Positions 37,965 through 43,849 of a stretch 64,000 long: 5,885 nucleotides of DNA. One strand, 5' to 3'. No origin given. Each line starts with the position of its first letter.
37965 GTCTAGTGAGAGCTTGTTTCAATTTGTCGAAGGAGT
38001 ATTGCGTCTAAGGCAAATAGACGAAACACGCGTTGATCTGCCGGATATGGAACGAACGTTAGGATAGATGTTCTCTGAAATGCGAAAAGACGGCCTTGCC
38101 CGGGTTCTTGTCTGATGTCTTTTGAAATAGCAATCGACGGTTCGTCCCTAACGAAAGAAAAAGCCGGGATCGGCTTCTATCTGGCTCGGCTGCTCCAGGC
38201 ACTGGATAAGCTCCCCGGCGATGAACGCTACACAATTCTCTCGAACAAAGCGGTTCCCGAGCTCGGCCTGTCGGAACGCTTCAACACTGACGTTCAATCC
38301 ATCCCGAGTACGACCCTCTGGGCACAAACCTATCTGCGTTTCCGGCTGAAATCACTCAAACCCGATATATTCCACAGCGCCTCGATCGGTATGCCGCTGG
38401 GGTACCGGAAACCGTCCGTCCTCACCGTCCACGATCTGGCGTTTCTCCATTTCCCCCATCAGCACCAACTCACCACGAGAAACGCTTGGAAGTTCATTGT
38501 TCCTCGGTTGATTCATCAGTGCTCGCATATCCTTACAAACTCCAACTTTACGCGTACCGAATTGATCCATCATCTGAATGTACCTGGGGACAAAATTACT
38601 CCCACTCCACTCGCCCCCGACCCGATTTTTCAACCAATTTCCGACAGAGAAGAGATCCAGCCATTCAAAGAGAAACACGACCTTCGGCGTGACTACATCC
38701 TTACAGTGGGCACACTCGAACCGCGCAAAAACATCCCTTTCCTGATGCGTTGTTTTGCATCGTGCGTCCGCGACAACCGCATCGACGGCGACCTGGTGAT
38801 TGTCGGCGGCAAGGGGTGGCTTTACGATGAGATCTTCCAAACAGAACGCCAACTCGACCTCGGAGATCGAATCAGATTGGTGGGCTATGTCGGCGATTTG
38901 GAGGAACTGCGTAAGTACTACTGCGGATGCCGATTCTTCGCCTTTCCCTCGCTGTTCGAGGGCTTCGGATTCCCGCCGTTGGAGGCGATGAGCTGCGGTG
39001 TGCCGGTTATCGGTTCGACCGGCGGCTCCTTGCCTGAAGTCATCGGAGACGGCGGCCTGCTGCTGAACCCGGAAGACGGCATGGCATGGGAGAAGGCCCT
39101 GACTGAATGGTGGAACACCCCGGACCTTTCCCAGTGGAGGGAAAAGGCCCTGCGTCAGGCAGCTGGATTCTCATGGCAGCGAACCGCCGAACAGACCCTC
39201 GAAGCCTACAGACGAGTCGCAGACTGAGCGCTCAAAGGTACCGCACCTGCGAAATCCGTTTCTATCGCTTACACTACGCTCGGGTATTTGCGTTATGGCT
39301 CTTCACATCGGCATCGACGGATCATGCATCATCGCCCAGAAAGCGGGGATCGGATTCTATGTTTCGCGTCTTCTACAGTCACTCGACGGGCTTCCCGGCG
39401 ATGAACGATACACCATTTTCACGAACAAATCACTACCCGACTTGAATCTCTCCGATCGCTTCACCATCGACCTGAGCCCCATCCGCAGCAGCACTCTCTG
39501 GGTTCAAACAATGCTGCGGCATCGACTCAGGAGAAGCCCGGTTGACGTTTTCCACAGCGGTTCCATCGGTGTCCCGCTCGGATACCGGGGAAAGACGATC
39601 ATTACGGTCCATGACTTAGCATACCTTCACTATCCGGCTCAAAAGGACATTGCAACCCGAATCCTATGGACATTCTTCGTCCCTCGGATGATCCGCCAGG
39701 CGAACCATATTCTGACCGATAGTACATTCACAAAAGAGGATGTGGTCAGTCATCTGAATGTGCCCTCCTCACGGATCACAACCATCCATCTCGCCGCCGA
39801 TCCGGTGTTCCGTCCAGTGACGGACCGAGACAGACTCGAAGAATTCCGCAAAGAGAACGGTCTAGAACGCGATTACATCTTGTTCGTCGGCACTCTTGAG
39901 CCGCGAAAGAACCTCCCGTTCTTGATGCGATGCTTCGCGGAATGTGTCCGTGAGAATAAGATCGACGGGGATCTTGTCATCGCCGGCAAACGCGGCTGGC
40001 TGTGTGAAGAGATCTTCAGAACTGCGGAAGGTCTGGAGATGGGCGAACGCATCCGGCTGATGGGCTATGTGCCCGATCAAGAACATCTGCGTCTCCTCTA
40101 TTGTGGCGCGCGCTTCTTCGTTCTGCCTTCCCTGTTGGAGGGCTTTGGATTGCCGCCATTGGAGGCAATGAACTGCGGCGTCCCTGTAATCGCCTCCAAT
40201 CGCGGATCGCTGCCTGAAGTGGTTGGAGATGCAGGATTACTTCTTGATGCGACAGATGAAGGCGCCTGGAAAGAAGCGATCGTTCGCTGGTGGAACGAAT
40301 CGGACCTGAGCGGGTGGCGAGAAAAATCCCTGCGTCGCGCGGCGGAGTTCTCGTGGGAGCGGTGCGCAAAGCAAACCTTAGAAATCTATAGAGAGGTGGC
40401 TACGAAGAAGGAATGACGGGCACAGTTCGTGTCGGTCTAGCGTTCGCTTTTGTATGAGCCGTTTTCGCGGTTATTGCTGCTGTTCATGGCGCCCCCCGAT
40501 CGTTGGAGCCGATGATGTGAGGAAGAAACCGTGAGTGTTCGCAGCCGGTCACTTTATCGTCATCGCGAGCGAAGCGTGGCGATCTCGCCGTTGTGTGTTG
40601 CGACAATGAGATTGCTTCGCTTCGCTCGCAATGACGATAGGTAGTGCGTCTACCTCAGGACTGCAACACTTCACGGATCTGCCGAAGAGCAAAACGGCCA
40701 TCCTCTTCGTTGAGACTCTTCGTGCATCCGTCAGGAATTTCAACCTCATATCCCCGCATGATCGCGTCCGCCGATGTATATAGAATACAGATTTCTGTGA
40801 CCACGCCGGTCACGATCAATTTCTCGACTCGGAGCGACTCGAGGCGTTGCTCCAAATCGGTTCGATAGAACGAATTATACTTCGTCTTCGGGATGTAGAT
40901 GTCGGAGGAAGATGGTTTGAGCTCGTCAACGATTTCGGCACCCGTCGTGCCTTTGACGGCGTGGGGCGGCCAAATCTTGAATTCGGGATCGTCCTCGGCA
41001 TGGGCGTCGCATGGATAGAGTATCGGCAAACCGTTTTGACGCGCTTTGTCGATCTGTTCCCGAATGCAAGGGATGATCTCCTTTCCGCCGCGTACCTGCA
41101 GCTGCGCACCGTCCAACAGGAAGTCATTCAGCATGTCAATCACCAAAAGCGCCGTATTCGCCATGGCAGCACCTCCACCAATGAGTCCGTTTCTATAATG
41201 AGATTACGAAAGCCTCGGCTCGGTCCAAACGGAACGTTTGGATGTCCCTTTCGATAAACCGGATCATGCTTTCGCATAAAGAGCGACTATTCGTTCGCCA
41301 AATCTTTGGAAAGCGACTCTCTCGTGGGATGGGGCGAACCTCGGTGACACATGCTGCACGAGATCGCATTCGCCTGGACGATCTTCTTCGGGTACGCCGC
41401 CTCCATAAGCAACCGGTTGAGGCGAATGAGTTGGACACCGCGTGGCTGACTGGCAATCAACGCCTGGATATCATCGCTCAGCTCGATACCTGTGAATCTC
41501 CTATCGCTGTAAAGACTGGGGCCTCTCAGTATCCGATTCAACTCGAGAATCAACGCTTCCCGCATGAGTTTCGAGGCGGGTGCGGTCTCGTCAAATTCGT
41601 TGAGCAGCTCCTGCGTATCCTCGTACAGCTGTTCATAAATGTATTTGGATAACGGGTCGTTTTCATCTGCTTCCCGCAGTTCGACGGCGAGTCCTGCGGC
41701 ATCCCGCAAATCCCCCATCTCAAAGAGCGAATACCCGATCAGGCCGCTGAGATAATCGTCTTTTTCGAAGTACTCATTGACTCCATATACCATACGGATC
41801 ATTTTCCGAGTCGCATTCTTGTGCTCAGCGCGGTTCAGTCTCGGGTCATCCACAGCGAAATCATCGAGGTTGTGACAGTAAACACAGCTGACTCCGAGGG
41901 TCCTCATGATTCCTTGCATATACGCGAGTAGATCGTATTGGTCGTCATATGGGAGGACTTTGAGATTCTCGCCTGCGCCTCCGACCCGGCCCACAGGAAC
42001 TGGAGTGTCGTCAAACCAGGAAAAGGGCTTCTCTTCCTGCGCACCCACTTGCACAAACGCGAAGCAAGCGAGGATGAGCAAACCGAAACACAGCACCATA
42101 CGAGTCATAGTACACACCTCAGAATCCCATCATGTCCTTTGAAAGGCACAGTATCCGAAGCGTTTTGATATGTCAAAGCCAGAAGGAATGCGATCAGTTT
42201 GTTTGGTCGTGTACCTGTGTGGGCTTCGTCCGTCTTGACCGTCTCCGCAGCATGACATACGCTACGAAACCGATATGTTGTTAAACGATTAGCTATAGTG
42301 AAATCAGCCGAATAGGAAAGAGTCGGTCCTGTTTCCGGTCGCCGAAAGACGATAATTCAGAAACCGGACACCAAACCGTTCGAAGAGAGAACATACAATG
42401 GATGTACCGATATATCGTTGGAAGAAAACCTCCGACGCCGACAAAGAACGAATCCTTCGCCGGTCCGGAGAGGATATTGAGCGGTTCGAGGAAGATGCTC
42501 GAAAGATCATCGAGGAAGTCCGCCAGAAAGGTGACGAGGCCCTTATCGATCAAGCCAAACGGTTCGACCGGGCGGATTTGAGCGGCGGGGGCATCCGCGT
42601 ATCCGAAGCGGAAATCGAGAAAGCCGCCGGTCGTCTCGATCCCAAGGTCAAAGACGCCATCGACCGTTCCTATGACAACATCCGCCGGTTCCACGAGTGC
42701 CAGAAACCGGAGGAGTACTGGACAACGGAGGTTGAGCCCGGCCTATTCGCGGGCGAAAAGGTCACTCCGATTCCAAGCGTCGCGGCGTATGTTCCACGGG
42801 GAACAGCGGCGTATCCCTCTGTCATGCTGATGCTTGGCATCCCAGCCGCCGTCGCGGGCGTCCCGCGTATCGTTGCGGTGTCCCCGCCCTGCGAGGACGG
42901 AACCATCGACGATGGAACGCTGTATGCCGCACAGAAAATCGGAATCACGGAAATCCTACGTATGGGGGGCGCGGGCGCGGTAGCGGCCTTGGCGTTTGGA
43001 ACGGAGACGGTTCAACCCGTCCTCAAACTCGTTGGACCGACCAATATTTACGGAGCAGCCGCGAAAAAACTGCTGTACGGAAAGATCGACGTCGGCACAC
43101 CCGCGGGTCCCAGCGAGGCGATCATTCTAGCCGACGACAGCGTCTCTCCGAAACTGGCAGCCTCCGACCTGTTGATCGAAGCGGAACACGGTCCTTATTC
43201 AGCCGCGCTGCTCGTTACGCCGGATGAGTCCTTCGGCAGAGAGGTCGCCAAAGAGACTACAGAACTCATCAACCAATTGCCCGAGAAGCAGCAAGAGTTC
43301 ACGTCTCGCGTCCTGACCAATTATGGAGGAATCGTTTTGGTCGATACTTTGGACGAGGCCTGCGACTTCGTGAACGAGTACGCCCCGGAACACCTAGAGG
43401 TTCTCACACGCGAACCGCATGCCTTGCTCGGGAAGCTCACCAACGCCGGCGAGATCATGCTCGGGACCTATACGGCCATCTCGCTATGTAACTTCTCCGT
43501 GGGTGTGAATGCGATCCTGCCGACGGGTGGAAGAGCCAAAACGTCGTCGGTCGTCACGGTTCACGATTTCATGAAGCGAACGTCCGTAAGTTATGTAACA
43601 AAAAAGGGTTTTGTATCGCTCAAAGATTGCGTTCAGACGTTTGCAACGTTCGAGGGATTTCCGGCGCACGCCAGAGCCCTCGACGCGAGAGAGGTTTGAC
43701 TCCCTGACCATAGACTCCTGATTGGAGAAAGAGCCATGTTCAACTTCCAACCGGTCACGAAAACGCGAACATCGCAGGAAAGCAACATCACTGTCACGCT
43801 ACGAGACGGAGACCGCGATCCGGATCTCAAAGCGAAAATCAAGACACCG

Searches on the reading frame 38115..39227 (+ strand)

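Call 57: search_protein_families(library=pfam, proteins=[window:38115-39227:+], max_evalue=0.00001)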
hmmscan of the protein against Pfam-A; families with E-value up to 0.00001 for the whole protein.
window:38115-39227:+ (370 aa): 4 families
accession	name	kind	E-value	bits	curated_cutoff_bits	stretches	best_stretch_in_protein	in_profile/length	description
PF13692.12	Glyco_trans_1_4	-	2.7e-27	96.2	27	1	193-332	2-139/142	Glycosyl transferases group 1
PF00534.26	Glycos_transf_1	-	2.9e-27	95.7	26.4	1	180-340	3-163/172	Glycosyl transferases group 1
PF13439.12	Glyco_transf_4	-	1.1e-14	55.2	28.5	1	20-162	5-160/170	Glycosyltransferase Family 4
PF20706.3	GT4-conflict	-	2.1e-09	37.3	26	1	163-357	172-381/385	Family 4 Glycosyltransferase in conflict systems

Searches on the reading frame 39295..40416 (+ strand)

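Call 57: search_protein_families(library=pfam, proteins=[window:39295-40416:+], max_evalue=0.00001)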
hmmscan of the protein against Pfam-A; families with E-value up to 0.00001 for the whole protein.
window:39295-40416:+ (373 aa): 4 families
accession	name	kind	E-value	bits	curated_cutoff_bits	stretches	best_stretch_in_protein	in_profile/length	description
PF13692.12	Glyco_trans_1_4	-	2.1e-29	103.1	27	1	193-333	2-140/142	Glycosyl transferases group 1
PF00534.26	Glycos_transf_1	-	5.7e-29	101.3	26.4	1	183-336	4-159/172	Glycosyl transferases group 1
PF20706.3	GT4-conflict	-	5.8e-15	55.6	26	1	172-360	177-384/385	Family 4 Glycosyltransferase in conflict systems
PF13439.12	Glyco_transf_4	-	4.3e-11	43.6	28.5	1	55-170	45-168/170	Glycosyltransferase Family 4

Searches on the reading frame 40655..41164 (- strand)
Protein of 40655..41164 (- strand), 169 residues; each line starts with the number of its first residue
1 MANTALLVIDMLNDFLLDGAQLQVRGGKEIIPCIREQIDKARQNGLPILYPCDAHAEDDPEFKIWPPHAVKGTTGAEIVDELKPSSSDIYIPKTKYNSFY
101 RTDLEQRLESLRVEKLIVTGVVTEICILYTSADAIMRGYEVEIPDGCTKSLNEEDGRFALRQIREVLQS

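Call 57: search_protein_families(library=pfam, proteins=[window:40655-41164:-], max_evalue=0.00001)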
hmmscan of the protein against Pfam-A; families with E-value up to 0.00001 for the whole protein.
window:40655-41164:- (169 aa): 1 family
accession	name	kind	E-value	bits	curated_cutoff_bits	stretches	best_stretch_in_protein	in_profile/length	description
PF00857.26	Isochorismatase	-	2.5e-40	138.9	27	1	4-164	1-164/175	Isochorismatase domain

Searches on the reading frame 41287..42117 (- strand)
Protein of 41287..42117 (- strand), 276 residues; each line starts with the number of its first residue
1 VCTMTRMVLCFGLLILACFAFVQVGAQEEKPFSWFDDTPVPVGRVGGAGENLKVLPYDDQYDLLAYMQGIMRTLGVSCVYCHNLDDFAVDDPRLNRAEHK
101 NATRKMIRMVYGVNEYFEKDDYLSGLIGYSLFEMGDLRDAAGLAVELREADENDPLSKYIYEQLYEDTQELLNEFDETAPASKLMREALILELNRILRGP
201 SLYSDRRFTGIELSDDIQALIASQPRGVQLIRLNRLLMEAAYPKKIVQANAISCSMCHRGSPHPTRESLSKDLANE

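Call 57: search_protein_families(library=pfam, proteins=[window:41287-42117:-], max_evalue=0.00001)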
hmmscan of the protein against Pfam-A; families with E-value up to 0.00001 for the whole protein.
window:41287-42117:- (276 aa): 1 family
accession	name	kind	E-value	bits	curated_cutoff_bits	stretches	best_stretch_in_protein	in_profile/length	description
PF02276.23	CytoC_RC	-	1.8e-06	28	22.4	0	65-116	213-261/310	Photosynthetic reaction centre cytochrome C subunit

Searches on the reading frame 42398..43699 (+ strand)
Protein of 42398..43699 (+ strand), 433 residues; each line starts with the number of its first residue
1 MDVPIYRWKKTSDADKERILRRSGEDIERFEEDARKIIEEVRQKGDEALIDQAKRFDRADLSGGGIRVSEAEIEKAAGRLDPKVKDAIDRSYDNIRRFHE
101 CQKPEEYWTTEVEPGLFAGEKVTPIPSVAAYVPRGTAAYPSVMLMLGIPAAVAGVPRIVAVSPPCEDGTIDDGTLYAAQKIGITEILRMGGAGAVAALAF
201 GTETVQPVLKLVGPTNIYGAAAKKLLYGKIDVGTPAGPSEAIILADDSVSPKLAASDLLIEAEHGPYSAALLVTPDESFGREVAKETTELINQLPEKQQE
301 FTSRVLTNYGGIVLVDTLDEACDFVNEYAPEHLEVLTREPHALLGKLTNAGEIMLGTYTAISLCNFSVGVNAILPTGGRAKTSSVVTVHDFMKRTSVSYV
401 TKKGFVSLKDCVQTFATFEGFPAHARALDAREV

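Call 57: search_protein_families(library=pfam, proteins=[window:42398-43699:+], max_evalue=0.00001)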
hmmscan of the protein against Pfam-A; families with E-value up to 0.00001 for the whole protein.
window:42398-43699:+ (433 aa): 1 family
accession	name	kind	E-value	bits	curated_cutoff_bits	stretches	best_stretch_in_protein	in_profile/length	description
PF00815.25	Histidinol_dh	-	4.2e-143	477.7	27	1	21-431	2-410/411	Histidinol dehydrogenase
